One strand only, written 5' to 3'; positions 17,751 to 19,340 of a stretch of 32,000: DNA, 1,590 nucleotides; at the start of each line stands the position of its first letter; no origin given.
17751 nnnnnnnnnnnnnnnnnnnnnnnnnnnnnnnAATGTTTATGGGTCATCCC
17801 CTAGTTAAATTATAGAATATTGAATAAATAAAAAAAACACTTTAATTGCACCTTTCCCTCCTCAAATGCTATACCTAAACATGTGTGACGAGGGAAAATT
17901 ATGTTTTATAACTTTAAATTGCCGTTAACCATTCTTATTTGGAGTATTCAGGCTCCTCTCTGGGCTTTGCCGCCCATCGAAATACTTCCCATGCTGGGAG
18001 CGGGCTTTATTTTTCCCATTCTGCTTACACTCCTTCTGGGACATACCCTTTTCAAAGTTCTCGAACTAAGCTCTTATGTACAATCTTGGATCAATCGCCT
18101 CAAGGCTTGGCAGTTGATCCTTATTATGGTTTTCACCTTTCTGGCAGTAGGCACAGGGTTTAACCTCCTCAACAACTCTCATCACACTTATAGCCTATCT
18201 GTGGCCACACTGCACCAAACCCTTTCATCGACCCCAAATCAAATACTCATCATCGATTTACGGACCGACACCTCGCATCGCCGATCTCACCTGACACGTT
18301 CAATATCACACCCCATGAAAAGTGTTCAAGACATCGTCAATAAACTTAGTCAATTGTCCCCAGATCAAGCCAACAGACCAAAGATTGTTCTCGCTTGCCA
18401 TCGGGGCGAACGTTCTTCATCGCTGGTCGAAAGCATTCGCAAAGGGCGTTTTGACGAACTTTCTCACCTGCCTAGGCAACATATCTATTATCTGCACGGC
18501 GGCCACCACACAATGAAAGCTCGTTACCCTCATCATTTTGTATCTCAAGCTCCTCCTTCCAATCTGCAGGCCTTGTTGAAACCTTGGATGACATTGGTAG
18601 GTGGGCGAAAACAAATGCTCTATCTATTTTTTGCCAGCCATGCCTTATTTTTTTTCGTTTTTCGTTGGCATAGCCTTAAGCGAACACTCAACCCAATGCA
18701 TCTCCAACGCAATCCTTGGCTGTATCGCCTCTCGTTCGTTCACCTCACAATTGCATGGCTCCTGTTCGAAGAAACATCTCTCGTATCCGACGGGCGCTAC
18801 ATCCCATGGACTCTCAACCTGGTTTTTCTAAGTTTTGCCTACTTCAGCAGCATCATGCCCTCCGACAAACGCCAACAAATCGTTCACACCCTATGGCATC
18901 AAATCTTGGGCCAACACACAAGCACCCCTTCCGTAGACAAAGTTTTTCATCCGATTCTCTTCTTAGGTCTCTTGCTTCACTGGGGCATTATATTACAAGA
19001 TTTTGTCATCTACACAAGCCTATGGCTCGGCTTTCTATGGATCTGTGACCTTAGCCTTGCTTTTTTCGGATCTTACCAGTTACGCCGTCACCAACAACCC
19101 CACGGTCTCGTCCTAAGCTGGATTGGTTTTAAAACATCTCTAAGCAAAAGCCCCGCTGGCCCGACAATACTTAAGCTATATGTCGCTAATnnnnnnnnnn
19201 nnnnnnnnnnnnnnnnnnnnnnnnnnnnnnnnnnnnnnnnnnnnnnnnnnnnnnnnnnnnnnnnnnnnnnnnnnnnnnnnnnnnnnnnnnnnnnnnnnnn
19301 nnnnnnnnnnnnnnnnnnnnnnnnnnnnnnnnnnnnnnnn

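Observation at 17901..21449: Unusual fusion: polytopic membrane protein carrying rhodanese, swivel phospho-His and ATP-grasp (PPDK_N) domains in reversed order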

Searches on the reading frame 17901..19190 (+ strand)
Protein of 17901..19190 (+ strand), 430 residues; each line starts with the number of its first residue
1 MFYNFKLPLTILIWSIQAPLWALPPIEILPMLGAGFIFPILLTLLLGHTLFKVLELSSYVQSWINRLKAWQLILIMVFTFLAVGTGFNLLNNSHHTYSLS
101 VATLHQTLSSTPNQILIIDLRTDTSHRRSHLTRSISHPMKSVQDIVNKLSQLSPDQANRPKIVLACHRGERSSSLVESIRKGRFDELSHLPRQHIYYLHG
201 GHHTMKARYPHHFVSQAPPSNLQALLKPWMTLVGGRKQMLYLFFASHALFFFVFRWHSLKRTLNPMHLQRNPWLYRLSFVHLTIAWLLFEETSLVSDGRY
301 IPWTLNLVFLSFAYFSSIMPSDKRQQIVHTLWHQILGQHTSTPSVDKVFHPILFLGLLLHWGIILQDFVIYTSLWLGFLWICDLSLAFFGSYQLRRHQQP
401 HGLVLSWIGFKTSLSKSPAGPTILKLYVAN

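Call 74: search_protein_families(library=pfam, proteins=[window:17901-19190:+], max_evalue=10)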
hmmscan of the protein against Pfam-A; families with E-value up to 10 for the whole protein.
window:17901-19190:+ (430 aa): 2 families
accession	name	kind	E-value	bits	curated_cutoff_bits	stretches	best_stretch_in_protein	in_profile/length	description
PF00581.25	Rhodanese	-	6.5e-06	27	22.2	1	105-201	6-95/102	Rhodanese-like domain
PF20848.2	ExoU_mid_dom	-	0.17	12.5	27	1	130-180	50-103/119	ExoU toxin, middle helical domain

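Call 77: predict_structure(alignment_id=A5)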
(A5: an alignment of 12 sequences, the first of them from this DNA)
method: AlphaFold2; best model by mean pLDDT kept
length: 430 residues; sequences in the alignment: 12
mean_pLDDT: 62.1   pTM: 0.42
mean pLDDT of the five models: 62.1, 61.3, 55.8, 52.4, 47.8
residues with pLDDT >= 90: 10; 70-90: 122; 50-70: 193; < 50: 105
segments of 3 or more residues with pLDDT < 50: 1-6, 14-39, 87-94, 219-236, 267-269, 293-303, 412-430
pLDDT, mean of each block of 10 residues (from residue 1): 48 43 40 44 55 51 60 71 55 63 90 87 84 79 74 68 86 82 64 80 82 68 42 49 71 73 54 65 62 45 50 54 60 57 52 59 53 63 72 69 62 46 41
secondary structure, 60 per line:
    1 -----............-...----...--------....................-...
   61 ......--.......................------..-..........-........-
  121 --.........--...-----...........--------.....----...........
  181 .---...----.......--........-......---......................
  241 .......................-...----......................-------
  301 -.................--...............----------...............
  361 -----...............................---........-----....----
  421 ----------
elements in order: H6-17 H37-56 H58-66 H69-91 H101-110 E115-119 H123-128 E129-131 E134-136 H142-152 E161-165 H170-181 E195-198 H201-208 E213-215 H219-263 H272-293 H302-318 H321-335 H346-360 H366-396 H400-407 H413-416

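Call 80: fold_search(model_id=the predicted structure, library=pdb)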
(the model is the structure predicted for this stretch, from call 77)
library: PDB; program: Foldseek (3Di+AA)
matches with E <= 10: 247; with E <= 0.001: 11
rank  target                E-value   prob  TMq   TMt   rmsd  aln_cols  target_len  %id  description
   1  8roz_C                1.7e-04  1.00  0.25  0.52  12.4       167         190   15  Cryo-EM structure of CDK2-cyclin A in complex with CDC25A (released 2024-05-29)
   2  9t0a                  1.9e-04  1.00  0.24  0.49   8.7       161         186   17  X-ray structure of the complex between the catalytic domain of CDC25B C473S and 3-O-methylfluorescein phosphate (3-OMFP) (released 2026-03-11)
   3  2ifd                  3.6e-04  1.00  0.23  0.52   7.5       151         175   18  Crystal structure of a remote binding site mutant, R492L, of CDC25B Phosphatase catalytic domain (released 2007-02-27)
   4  2uzq_A                4.0e-04  1.00  0.22  0.50   3.9       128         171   18  Protein Phosphatase, New Crystal Form (released 2008-06-24)
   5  1ym9                  4.2e-04  1.00  0.23  0.52   7.7       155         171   21  Crystal structure of the CDC25B phosphatase catalytic domain with the active site cysteine in the sulfinic form (released 2005-04-12)
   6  4wh7                  4.9e-04  1.00  0.23  0.51   7.5       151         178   19  Structure of the CDC25B Phosphatase Catalytic Domain with Bound Ligand (released 2014-12-10)
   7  1cws                  5.9e-04  1.00  0.23  0.51   7.5       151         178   20  HUMAN CDC25B CATALYTIC DOMAIN WITH TUNGSTATE (released 2000-08-30)
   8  4wh9                  6.2e-04  1.00  0.23  0.52   8.7       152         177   18  Structure of the CDC25B Phosphatase Catalytic Domain with Bound Inhibitor (released 2014-12-10)
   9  1qb0                  6.8e-04  1.00  0.24  0.54   8.8       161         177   19  HUMAN CDC25B CATALYTIC DOMAIN (released 2000-04-29)
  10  9t09                  7.9e-04  1.00  0.24  0.52   8.9       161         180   18  X-ray structure of the catalytic domain of CDC25B C473S at 1.34 angstrom resolution (released 2026-03-11)
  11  3ict_B                9.2e-04  1.00  0.21  0.16   6.5       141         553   14  Crystal structure of reduced Bacillus anthracis CoADR-RHD (released 2009-11-17)
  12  1gmx                  1.0e-03  1.00  0.21  0.74   3.6       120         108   17  Escherichia coli GlpE sulfurtransferase (released 2001-11-28)
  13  2a2k                  1.0e-03  1.00  0.24  0.56   7.5       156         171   20  Crystal Structure of an active site mutant, C473S, of Cdc25B Phosphatase Catalytic Domain (released 2006-01-03)
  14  2ifv                  1.0e-03  1.00  0.24  0.54   7.5       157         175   19  Crystal structure of an active site mutant, C473D, of CDC25B phosphatase catalytic domain (released 2007-02-27)
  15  1c25                  1.1e-03  1.00  0.23  0.56   3.4       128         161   20  HUMAN CDC25A CATALYTIC DOMAIN (released 1998-08-19)
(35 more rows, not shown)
